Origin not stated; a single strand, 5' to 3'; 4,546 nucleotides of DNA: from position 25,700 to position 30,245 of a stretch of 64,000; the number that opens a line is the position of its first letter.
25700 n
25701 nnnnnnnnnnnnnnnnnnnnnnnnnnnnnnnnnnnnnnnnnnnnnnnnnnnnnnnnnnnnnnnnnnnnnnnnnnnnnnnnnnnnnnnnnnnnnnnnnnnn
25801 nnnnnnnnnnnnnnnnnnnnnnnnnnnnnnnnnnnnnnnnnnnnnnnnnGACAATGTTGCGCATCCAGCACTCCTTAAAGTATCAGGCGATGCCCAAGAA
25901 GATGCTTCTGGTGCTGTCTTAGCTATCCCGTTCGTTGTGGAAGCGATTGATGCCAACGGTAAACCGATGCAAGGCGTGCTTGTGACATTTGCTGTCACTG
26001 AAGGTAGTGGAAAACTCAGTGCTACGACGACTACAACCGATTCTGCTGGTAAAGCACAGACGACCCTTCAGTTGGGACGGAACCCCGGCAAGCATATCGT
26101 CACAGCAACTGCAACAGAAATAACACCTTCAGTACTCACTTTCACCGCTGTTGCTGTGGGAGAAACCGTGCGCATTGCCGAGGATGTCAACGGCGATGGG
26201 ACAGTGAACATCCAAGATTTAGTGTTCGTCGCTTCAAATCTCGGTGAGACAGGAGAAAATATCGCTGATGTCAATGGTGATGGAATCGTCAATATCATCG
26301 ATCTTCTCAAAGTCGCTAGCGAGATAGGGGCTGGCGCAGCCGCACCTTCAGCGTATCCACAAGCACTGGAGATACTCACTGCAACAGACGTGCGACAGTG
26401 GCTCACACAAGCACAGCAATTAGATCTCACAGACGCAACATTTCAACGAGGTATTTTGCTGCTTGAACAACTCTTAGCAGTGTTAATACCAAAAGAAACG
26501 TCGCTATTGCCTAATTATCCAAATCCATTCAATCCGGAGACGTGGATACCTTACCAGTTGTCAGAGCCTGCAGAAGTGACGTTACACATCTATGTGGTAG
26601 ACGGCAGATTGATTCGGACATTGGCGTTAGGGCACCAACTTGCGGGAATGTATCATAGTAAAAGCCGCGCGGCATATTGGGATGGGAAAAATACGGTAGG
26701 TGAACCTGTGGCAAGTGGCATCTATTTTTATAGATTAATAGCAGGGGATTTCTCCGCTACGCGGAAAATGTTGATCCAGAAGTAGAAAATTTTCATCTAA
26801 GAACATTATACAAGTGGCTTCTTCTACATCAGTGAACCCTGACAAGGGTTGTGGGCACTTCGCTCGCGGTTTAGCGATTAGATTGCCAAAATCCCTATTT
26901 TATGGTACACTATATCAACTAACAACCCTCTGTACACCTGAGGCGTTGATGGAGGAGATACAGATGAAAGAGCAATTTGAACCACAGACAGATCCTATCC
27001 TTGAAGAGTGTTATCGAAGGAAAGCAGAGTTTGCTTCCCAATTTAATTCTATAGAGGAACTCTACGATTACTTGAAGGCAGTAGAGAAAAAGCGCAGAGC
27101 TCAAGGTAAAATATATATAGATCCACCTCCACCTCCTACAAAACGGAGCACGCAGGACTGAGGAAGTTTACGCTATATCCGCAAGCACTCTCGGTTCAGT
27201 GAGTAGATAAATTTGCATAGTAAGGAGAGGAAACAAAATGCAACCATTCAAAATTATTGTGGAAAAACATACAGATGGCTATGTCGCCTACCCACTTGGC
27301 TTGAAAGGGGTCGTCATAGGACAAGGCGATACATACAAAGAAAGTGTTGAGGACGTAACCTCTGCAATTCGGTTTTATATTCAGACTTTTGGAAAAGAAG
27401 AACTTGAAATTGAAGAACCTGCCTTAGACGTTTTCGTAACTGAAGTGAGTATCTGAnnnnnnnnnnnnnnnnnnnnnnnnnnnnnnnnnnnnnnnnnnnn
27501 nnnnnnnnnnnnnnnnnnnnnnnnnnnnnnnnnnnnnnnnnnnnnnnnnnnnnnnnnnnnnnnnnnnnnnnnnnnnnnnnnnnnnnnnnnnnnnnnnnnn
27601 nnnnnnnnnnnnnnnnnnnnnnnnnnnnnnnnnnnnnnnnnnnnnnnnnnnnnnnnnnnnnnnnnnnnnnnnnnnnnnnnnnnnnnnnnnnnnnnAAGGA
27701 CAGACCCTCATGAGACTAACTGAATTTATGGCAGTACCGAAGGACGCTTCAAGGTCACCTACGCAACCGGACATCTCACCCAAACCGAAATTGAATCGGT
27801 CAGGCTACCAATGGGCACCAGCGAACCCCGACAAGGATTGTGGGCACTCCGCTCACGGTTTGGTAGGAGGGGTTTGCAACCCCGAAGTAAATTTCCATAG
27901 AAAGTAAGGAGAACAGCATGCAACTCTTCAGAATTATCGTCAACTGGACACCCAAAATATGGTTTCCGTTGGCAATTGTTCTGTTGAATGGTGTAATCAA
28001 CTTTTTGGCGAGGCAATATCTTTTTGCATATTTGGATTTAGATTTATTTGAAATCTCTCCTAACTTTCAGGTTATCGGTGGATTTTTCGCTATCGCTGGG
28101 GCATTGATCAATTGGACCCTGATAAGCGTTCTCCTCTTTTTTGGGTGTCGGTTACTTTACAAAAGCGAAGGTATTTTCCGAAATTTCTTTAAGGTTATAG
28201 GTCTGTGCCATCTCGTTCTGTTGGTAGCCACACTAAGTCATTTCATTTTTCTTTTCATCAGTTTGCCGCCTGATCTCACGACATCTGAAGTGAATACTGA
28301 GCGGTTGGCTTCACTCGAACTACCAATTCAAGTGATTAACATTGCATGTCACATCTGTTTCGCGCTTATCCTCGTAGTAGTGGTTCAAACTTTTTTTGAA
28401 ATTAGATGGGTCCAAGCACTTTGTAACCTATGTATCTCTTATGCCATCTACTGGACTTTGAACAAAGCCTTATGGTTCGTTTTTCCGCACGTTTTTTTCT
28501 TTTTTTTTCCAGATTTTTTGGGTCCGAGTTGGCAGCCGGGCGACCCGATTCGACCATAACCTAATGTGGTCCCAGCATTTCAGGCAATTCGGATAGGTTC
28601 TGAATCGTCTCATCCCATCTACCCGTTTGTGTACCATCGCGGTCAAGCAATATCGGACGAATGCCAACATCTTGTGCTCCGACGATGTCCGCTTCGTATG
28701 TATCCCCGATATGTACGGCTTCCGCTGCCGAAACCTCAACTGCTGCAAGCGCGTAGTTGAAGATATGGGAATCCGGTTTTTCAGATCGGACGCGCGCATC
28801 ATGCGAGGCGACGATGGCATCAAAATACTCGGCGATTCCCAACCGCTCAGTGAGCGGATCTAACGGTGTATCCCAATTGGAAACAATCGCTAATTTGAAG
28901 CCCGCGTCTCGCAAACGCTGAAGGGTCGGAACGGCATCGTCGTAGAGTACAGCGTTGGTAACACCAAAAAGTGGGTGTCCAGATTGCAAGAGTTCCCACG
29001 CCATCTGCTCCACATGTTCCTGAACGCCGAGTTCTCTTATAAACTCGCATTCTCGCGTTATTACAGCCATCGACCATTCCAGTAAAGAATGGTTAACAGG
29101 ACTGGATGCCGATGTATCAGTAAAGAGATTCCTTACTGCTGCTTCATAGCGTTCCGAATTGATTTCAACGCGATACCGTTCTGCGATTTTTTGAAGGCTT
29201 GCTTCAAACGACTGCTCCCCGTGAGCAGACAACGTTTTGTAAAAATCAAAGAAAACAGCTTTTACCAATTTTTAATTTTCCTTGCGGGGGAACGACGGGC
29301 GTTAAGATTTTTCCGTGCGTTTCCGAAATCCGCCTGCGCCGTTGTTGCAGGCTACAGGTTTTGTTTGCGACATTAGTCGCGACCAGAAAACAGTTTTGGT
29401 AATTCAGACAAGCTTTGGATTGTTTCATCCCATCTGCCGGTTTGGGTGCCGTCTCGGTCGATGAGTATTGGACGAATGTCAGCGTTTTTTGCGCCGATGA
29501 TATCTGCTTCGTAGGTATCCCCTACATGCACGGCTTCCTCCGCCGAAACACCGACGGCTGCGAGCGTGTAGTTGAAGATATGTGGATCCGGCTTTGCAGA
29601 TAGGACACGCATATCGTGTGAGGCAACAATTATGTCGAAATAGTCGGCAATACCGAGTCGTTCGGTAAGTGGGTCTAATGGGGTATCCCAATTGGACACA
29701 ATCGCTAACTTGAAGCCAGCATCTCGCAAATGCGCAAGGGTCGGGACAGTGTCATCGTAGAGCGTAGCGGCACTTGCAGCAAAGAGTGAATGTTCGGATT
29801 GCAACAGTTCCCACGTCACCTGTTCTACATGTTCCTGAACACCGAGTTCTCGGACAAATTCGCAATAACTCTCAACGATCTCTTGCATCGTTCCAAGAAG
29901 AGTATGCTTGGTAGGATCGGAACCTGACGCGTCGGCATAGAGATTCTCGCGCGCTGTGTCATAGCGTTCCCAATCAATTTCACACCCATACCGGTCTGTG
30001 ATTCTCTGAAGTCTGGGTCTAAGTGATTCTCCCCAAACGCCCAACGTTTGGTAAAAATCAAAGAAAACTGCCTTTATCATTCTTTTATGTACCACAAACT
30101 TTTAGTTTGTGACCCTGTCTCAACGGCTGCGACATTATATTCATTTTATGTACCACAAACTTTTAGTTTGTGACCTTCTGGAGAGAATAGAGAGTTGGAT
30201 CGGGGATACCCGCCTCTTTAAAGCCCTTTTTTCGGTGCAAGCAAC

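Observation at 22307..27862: Three copies of the 3-prime end of the LarA-like gene bracket two cargo segments (a 3.8-kb giant adhesin/protease gene, then a hicBA TA module): att-site-like signature of serial site-specific insertion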

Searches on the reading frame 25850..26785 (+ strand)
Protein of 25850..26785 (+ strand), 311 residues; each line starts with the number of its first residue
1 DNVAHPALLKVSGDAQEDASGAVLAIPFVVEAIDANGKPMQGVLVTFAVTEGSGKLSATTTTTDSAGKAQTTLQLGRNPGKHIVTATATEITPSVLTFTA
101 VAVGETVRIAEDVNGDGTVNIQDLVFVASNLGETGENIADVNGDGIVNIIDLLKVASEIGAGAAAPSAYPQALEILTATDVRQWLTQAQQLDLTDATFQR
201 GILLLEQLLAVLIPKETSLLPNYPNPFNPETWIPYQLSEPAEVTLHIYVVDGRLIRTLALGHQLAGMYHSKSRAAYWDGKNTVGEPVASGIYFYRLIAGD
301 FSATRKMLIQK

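Call 40: search_protein_families(library=pfam, proteins=[window:25850-26785:+], max_evalue=0.1)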
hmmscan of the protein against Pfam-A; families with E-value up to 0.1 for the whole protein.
window:25850-26785:+ (311 aa): 12 families
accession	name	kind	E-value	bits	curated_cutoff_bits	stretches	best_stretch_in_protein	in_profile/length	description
PF02369.22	Big_1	-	2.2e-11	44.2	34.9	1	27-98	20-92/93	Bacterial Ig-like domain (group 1)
PF00404.24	Dockerin_1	-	2.8e-09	37.5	22.9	1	111-158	2-55/57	Dockerin type I domain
PF13860.13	FlgD_ig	-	1.1e-07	32.1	27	1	235-293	16-70/79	FlgD Ig-like domain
PF17789.7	MG4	-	0.00064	20.3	24.7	1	27-87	15-74/95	Macroglobulin domain MG4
PF00036.39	EF-hand_1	-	0.00086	19.1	25.4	0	112-127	10-25/29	EF hand domain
PF18962.6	Por_Secre_tail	-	0.0011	19.6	27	1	223-309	2-75/75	Secretion system C-terminal sorting domain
PF13620.12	CarboxypepD_reg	-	0.0021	18.8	32.3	1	33-109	7-77/82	Carboxypeptidase regulatory-like domain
PF13405.12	EF-hand_6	-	0.0048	17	25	0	112-132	10-30/30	EF-hand domain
PF13585.12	CHU_C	-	0.0064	17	27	1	267-298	41-72/86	CHU_C Type IX secretion signal domain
PF17210.9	SdrD_B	-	0.038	14.6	29.7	1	34-116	18-90/112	SdrD B-like domain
PF18565.7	Glyco_hydro2_C5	-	0.082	13.2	32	0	29-94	21-100/103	Glycoside hydrolase family 2 C-terminal domain 5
PF13202.12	EF-hand_5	-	0.084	12.8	25.9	0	112-124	9-21/25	EF hand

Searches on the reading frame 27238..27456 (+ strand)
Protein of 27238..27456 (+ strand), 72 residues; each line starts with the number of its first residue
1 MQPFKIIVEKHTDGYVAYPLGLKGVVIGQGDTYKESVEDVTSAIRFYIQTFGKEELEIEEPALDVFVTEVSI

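Call 7: search_protein_families(library=pfam, proteins=[window:27238-27456:+], max_evalue=0.01)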
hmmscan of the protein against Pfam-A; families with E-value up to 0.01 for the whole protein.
window:27238-27456:+ (72 aa): 0 families

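Call 40: search_protein_families(library=pfam, proteins=[window:27238-27456:+], max_evalue=0.1)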
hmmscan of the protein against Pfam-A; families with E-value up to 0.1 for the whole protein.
window:27238-27456:+ (72 aa): 1 family
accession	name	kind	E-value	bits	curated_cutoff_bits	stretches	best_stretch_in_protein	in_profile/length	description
PF18129.7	SH3_12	-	0.046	14.1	26.2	1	18-36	18-35/69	Xrn1 SH3-like domain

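Call 41: search_protein_families(library=ncbifam, proteins=[window:27238-27456:+], max_evalue=0.1)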
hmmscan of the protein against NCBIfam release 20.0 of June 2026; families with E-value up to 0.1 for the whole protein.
window:27238-27456:+ (72 aa): 0 families

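Call 42: search_solved_structures(query=window:27238-27456:+, max_evalue=1)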
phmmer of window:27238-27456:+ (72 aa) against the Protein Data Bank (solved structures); distinct sequences matched with E-value up to 1: 0.

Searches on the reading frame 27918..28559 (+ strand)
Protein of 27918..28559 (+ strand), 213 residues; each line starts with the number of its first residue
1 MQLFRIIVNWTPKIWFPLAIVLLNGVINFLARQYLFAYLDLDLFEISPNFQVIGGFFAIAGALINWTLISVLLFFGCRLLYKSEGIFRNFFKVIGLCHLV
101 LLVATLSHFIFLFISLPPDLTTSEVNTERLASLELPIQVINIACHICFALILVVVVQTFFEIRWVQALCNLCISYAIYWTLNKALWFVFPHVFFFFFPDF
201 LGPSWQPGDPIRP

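Call 7: search_protein_families(library=pfam, proteins=[window:27918-28559:+], max_evalue=0.01)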
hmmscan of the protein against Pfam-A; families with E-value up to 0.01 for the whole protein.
window:27918-28559:+ (213 aa): 1 family
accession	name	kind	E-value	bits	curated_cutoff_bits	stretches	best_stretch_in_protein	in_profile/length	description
PF04893.22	Yip1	-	0.0004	20.7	28.6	1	7-174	14-162/173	Yip1 domain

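Call 25: find_encoding_contigs(protein=window:27918-28559:+, flank=10000, max_places=10)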
Protein window:27918-28559:+ (213 aa): no gene with exactly this product is on record in the collection.

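Call 41: search_protein_families(library=ncbifam, proteins=[window:27918-28559:+], max_evalue=0.1)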
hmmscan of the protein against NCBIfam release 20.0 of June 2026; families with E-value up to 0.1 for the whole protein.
window:27918-28559:+ (213 aa): 0 families

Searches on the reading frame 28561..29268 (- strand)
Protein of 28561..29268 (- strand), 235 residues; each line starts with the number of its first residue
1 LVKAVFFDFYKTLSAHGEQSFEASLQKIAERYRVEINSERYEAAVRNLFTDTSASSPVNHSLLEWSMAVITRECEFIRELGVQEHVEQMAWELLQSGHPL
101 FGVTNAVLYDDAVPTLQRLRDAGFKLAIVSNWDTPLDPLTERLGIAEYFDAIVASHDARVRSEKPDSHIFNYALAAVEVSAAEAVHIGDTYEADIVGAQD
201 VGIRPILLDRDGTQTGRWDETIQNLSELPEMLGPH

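Call 7: search_protein_families(library=pfam, proteins=[window:28561-29268:-], max_evalue=0.01)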
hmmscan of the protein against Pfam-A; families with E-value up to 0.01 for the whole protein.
window:28561-29268:- (235 aa): 4 families
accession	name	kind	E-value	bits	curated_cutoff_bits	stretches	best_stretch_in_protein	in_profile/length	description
PF00702.32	Hydrolase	-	1.4e-20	74.9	26.4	1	2-202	1-191/191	haloacid dehalogenase-like hydrolase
PF13419.12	HAD_2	-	5.4e-17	62.9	23.8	1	75-206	47-176/178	Haloacid dehalogenase-like hydrolase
PF13242.12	Hydrolase_like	-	2.5e-09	37.4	22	1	164-215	4-55/75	HAD-hyrolase-like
PF12710.13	HAD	-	0.0014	19.5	27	1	104-189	82-180/189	haloacid dehalogenase-like hydrolase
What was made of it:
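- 28561..29268 (-): Convergent HAD hydrolase gene: the conserved right border of the variable interval. No remnants of its 3' end occur anywhere. Pfam (call 7).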

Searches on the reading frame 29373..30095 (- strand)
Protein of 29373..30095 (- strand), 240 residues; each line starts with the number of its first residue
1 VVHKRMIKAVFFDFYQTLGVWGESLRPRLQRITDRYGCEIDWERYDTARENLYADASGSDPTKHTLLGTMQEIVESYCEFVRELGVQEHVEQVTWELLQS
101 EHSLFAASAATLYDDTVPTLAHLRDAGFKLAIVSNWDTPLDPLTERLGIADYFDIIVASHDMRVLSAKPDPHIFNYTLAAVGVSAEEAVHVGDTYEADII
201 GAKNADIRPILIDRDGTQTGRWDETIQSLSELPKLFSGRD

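Call 7: search_protein_families(library=pfam, proteins=[window:29373-30095:-], max_evalue=0.01)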
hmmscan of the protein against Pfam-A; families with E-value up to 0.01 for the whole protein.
window:29373-30095:- (240 aa): 3 families
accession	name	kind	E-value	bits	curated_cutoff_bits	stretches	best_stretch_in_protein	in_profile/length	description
PF00702.32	Hydrolase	-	2.4e-23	84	26.4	1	7-206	1-191/191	haloacid dehalogenase-like hydrolase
PF13419.12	HAD_2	-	2.4e-19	70.6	23.8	1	79-210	47-176/178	Haloacid dehalogenase-like hydrolase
PF13242.12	Hydrolase_like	-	1.8e-09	37.8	22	1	168-219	4-55/75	HAD-hyrolase-like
